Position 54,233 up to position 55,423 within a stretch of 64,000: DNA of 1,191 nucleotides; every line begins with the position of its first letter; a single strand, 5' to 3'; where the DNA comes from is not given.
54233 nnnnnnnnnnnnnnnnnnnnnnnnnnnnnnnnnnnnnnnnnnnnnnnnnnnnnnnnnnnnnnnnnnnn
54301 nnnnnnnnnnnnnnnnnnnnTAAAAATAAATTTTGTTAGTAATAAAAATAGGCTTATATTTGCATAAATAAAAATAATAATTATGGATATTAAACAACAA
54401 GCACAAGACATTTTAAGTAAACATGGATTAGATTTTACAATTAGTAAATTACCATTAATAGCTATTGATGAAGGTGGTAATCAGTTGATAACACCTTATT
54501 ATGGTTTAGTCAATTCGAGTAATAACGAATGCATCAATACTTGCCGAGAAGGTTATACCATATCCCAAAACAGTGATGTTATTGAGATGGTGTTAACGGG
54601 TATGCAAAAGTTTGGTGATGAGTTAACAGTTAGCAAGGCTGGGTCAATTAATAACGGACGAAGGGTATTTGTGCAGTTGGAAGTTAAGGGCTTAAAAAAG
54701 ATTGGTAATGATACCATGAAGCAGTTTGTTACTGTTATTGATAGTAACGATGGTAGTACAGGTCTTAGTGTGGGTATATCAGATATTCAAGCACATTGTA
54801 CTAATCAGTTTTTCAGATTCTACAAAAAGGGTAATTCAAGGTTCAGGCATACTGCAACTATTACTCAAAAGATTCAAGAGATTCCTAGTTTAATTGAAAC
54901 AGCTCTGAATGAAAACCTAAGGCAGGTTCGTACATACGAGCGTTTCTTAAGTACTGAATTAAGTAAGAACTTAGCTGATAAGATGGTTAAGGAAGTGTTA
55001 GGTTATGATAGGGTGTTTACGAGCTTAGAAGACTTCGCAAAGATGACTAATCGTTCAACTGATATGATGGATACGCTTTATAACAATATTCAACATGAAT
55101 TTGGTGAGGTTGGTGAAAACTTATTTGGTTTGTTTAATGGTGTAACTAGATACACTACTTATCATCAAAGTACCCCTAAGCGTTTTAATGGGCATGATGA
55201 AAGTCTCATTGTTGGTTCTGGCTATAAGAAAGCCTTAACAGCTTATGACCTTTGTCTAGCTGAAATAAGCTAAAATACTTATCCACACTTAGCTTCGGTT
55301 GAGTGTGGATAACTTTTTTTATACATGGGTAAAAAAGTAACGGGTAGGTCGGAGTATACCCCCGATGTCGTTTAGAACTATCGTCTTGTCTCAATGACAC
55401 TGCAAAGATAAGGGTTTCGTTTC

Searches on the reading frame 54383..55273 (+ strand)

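Call 42: search_protein_families(library=pfam, proteins=[window:54383-55273:+], max_evalue=0.01)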
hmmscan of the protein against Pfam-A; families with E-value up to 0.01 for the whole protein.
window:54383-55273:+ (296 aa): 1 family
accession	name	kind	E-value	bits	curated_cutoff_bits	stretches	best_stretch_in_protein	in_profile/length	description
PF06067.16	DUF932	-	1.7e-16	61.1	23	1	55-263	6-211/227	Domain of unknown function (DUF932)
